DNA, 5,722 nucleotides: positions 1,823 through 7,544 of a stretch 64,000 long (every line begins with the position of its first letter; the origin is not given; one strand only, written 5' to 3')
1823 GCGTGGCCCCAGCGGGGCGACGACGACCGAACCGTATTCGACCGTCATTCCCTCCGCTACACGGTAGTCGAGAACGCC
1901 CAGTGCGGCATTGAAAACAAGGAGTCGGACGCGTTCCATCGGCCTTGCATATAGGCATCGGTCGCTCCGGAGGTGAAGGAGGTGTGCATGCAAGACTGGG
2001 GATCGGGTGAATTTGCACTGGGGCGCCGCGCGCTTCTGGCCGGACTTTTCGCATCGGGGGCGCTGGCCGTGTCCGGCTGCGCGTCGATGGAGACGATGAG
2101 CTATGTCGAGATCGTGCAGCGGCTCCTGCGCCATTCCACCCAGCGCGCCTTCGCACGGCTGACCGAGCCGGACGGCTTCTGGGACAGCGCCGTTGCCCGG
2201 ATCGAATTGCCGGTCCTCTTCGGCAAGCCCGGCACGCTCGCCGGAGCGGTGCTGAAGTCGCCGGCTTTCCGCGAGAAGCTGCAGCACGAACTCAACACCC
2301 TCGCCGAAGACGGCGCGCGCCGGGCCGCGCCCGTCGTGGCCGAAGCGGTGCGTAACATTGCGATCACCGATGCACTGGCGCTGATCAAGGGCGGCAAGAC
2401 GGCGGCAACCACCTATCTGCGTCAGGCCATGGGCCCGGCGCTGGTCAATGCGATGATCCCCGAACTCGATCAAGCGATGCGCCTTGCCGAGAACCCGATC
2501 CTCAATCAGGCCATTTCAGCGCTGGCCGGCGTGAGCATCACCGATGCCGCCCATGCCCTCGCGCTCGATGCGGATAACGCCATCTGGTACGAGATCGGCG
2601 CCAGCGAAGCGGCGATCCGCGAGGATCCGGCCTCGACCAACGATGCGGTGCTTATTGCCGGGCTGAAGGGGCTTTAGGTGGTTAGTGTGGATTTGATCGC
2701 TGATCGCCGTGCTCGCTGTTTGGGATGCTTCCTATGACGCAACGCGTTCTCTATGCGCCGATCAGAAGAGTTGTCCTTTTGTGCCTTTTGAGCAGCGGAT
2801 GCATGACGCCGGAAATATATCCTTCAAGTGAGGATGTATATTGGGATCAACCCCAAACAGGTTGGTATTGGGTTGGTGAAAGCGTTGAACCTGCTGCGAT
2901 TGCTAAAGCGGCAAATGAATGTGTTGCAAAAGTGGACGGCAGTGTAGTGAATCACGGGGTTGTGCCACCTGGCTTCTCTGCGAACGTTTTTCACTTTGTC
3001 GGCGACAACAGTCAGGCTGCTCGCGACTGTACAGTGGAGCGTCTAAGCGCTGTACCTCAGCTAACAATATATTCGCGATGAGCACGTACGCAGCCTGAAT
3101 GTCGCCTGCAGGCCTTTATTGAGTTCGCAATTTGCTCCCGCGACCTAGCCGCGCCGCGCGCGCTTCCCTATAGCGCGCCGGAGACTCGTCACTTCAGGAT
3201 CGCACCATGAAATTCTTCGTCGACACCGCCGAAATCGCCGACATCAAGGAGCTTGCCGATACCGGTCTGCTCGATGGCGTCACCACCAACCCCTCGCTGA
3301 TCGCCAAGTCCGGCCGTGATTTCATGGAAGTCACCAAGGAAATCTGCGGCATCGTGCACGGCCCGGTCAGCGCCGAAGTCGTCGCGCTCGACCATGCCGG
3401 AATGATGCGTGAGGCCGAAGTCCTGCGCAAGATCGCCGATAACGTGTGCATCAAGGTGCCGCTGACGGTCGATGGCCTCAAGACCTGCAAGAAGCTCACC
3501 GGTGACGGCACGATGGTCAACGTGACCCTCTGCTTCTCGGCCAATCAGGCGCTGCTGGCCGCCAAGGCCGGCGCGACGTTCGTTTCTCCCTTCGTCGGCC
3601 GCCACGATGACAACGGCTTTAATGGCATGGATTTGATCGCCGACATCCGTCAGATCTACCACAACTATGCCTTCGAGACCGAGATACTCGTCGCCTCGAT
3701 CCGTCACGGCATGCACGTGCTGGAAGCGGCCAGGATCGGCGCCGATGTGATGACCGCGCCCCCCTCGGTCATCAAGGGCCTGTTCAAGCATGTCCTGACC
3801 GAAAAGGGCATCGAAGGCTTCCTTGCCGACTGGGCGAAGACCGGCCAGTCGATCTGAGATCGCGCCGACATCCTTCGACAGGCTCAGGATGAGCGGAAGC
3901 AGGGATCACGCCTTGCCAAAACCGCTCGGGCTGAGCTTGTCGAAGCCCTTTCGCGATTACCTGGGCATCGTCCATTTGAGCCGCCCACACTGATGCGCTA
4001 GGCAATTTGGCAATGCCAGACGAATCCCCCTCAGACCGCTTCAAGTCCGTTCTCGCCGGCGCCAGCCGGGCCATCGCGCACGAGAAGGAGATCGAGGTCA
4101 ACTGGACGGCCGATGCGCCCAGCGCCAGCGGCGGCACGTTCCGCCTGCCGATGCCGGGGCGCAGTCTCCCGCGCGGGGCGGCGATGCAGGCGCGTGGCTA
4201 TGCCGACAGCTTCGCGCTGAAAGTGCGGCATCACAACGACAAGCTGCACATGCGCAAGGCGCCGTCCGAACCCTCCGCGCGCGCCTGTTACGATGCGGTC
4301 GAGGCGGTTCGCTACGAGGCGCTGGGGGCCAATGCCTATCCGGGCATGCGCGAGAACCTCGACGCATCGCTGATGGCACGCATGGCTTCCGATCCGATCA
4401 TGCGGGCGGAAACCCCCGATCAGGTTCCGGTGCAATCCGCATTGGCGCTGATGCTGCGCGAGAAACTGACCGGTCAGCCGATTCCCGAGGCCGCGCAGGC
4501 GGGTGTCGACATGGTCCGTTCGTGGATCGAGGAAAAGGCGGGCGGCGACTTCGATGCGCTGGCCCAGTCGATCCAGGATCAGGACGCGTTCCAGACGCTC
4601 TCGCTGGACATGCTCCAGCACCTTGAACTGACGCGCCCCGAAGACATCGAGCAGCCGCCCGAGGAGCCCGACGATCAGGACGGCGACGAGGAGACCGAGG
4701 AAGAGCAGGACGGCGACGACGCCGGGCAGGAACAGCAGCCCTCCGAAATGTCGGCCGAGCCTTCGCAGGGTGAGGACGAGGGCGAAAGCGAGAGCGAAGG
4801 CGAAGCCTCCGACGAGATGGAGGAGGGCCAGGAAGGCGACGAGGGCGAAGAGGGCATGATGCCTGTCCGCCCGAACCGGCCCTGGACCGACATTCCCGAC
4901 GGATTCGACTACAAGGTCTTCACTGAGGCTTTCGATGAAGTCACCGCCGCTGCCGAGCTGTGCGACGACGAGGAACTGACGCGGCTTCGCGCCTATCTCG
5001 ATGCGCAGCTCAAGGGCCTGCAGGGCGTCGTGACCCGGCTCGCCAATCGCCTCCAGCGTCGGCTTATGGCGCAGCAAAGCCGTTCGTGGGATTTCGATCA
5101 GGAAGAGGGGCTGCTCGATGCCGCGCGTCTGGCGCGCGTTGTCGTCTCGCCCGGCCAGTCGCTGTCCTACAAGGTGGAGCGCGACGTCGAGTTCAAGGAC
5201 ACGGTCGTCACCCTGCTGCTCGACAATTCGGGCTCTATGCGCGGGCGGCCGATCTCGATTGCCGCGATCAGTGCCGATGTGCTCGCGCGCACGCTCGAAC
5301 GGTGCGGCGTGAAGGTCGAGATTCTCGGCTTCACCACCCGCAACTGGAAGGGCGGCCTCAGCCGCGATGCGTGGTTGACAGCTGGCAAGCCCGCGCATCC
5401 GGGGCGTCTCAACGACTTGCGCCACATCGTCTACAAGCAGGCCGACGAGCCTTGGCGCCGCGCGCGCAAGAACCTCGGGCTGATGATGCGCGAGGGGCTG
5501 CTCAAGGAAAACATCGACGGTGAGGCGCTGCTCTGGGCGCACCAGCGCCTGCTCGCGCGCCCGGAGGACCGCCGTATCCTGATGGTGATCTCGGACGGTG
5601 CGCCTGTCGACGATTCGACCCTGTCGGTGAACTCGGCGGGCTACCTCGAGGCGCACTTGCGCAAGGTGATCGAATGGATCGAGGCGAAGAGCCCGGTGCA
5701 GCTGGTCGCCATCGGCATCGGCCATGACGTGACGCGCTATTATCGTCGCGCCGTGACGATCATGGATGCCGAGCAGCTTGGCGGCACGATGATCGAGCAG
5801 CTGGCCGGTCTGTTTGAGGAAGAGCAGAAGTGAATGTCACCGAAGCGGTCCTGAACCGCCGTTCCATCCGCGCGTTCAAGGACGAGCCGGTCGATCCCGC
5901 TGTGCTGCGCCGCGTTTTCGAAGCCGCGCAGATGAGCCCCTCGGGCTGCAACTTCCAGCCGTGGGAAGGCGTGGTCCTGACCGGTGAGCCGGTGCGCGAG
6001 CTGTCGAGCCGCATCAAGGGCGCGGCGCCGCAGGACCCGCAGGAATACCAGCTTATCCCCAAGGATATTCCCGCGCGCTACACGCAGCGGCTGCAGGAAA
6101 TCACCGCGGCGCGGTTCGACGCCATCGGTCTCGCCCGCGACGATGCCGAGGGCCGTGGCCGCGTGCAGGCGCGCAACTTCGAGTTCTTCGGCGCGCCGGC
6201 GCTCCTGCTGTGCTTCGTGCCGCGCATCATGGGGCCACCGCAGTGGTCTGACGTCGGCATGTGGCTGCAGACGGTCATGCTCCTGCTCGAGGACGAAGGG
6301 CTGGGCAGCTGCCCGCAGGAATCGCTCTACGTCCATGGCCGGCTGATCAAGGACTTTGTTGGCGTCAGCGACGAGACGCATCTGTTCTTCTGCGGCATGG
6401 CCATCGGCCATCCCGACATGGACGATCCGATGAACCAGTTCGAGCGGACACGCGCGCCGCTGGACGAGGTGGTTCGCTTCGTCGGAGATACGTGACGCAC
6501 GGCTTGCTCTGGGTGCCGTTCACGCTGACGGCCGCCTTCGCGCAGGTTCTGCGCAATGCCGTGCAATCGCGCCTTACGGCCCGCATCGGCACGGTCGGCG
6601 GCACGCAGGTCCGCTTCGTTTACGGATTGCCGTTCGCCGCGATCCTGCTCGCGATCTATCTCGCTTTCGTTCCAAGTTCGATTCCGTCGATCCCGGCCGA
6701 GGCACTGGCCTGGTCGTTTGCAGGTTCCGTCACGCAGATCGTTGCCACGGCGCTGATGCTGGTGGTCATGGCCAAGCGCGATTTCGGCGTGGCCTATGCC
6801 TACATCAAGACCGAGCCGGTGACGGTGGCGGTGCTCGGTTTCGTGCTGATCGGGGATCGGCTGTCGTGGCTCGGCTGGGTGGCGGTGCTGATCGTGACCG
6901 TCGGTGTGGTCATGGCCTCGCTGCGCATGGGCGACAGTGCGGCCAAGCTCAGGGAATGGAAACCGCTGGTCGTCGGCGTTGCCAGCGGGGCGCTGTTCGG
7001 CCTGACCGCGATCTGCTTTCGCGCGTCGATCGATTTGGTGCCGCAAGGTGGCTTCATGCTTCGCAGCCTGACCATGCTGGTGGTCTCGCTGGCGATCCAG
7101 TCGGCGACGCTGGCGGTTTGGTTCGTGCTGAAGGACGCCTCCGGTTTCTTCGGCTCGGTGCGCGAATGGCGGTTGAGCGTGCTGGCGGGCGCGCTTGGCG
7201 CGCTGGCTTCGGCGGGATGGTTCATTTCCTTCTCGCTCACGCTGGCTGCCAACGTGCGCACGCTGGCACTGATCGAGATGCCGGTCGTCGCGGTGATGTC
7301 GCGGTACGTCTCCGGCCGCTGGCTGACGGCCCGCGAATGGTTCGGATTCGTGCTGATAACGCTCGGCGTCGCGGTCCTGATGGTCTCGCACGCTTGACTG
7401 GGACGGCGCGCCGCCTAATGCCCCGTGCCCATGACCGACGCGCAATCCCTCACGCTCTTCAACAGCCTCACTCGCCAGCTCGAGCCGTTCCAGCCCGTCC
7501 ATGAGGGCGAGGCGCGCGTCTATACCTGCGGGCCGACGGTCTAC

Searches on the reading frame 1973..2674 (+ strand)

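Call 59: search_protein_families(library=pfam, proteins=[window:1973-2674:+], max_evalue=0.001)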
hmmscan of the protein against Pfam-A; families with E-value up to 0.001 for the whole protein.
window:1973-2674:+ (234 aa): 1 family
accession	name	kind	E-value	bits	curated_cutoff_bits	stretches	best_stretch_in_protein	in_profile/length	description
PF13852.11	DUF4197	-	4.2e-38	131.4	24.9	1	43-227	6-194/199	Protein of unknown function (DUF4197)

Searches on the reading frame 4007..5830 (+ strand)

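Call 59: search_protein_families(library=pfam, proteins=[window:4007-5830:+], max_evalue=0.001)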
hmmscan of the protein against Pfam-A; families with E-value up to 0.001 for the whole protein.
window:4007-5830:+ (608 aa): 2 families
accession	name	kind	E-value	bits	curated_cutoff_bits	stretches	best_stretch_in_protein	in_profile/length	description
PF11775.14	CobT_C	-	1.2e-102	342.7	21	1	388-604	2-219/220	Cobalamin biosynthesis protein CobT VWA domain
PF06213.17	CobT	-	3.1e-91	306.2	26.1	1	6-275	1-270/276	Cobalamin biosynthesis protein CobT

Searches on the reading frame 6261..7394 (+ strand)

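Call 58: search_protein_families(library=pfam, proteins=[window:6261-7394:+], max_evalue=0.001)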
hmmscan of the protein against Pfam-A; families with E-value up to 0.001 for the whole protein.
window:6261-7394:+ (378 aa): 1 family
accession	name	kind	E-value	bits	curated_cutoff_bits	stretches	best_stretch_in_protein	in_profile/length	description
PF00892.27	EamA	-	1.1e-10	42.3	28.2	2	83-220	2-134/135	EamA-like transporter family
